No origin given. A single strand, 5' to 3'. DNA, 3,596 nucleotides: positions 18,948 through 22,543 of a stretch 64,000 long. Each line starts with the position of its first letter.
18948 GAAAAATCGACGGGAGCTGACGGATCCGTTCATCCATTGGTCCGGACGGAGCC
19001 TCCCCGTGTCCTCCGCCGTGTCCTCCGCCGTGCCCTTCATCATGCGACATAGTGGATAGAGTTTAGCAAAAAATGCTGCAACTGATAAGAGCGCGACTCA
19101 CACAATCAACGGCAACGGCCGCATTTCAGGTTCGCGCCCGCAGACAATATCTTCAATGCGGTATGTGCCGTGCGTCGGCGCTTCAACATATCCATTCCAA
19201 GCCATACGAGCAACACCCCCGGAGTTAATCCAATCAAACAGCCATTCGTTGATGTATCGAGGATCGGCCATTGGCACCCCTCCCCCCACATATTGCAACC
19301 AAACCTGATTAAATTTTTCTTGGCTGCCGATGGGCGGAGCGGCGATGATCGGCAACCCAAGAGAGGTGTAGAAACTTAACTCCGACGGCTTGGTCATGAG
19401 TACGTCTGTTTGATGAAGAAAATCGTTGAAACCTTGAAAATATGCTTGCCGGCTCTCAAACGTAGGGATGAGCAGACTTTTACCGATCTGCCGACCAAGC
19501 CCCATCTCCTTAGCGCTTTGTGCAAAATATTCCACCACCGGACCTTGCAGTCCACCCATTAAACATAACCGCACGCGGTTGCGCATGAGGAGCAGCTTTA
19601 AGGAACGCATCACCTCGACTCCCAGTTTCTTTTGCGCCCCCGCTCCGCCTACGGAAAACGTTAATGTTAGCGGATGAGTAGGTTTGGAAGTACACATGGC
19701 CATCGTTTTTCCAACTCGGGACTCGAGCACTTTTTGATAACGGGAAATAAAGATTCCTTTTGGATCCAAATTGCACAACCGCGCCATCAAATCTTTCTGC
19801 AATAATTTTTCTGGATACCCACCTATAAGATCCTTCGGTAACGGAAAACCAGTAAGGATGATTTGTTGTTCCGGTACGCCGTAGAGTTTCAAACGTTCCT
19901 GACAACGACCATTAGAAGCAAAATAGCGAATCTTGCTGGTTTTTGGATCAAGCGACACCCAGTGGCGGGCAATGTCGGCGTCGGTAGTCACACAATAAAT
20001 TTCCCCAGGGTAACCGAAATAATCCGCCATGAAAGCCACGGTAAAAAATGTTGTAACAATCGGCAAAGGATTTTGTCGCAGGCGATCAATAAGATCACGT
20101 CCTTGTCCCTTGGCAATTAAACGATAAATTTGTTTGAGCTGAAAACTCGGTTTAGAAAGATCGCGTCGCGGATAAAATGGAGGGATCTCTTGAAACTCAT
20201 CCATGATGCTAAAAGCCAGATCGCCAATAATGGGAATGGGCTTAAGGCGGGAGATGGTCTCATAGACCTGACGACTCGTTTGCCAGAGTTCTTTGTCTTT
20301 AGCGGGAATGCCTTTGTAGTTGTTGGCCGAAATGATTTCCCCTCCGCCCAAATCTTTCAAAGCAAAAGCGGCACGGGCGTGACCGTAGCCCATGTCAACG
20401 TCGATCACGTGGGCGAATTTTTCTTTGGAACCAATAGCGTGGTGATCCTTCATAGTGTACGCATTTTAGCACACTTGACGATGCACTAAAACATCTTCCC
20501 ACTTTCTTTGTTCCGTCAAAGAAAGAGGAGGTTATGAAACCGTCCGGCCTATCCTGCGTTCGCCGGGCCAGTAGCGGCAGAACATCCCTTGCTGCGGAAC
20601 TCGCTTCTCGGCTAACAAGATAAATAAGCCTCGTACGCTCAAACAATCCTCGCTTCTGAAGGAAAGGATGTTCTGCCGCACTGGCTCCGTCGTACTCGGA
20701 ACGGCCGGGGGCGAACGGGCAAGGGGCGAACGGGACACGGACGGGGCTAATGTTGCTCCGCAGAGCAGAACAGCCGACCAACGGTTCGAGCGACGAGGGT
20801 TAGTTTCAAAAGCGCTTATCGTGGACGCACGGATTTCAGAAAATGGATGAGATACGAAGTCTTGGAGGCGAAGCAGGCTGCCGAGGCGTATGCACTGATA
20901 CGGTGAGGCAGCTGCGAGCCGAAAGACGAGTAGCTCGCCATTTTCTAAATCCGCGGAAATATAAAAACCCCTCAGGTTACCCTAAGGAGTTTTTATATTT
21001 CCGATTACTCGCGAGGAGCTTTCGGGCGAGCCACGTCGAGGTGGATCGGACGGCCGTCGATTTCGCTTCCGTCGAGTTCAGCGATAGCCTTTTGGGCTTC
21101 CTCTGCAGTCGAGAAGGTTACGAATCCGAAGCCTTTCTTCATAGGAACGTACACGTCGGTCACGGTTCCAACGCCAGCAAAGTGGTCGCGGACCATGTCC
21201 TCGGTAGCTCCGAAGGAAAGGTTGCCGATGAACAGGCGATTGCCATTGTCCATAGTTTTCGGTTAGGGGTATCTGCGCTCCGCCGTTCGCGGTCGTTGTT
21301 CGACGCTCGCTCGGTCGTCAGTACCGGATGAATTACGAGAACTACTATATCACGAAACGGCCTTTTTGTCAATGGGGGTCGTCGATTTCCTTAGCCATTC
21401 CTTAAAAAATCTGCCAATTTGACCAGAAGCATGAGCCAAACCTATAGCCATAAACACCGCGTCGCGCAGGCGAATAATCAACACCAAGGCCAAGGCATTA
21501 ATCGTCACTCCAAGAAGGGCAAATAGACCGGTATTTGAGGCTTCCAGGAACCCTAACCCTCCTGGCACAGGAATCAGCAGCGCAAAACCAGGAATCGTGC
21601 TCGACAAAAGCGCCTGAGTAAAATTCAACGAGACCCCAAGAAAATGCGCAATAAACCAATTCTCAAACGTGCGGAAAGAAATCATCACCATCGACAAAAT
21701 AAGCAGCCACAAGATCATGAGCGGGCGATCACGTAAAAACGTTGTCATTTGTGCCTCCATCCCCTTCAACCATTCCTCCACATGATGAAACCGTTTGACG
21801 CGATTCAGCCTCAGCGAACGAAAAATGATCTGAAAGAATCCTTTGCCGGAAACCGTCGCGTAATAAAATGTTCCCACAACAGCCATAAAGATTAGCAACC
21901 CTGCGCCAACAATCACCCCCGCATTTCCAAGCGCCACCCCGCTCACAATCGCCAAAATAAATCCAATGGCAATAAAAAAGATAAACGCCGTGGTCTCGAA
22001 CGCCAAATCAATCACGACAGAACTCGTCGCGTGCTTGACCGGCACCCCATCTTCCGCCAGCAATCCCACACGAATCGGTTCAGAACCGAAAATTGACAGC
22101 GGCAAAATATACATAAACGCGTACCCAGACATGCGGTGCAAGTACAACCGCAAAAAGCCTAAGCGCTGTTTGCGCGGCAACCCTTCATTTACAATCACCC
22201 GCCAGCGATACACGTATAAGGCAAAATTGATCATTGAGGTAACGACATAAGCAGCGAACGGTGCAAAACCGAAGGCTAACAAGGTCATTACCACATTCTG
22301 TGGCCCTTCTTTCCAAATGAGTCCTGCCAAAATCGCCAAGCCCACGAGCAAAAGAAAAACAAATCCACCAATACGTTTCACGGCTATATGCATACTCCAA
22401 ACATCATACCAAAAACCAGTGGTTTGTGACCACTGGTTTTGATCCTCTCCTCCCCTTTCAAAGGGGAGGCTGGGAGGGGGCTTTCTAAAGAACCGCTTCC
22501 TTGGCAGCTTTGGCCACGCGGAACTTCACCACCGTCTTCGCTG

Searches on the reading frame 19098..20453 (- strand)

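Call 19: search_protein_families(library=pfam, proteins=[window:19098-20453:-])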
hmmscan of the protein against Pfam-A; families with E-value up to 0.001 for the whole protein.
window:19098-20453:- (451 aa): 1 family
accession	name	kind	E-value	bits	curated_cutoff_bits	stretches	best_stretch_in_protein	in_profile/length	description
PF22053.2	DUF6938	-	2.9e-09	37.3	27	0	343-385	139-178/236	Domain of unknown function (DUF6938)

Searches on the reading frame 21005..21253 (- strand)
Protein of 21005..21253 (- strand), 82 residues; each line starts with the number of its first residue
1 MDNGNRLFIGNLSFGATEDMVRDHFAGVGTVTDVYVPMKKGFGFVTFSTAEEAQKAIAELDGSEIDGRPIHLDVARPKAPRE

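Call 85: search_protein_families(library=pfam, proteins=[window:21005-21253:-], max_evalue=0.001)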
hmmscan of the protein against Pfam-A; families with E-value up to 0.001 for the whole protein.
window:21005-21253:- (82 aa): 3 families
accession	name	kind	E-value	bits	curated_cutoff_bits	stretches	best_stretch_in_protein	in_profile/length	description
PF00076.28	RRM_1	-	5.4e-20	71.5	20.7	1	7-71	1-70/70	RNA recognition motif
PF14605.12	Nup35_RRM_2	-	5.3e-05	23.5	27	1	18-56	14-52/53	Nup53/35/40-type RNA recognition motif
PF16842.11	RRM_occluded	-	0.00017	21.9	30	1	17-71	14-69/79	Occluded RNA-recognition motif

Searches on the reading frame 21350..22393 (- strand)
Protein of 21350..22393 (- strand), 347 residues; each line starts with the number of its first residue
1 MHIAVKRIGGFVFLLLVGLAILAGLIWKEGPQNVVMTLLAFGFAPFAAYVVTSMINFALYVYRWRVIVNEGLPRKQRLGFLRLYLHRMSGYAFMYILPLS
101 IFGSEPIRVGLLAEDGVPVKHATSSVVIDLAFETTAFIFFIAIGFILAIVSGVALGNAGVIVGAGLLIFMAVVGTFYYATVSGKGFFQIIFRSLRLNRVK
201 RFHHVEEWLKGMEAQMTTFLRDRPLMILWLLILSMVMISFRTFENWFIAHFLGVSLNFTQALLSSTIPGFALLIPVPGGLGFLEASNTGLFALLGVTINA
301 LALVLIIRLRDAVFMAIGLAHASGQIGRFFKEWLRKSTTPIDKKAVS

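Call 19: search_protein_families(library=pfam, proteins=[window:21350-22393:-])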
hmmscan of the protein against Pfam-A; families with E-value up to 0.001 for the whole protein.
window:21350-22393:- (347 aa): 1 family
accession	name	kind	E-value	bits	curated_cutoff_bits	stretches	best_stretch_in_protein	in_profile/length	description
PF03706.18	LPG_synthase_TM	-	1e-28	101.1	33.4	1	16-316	2-299/302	Lysylphosphatidylglycerol synthase TM region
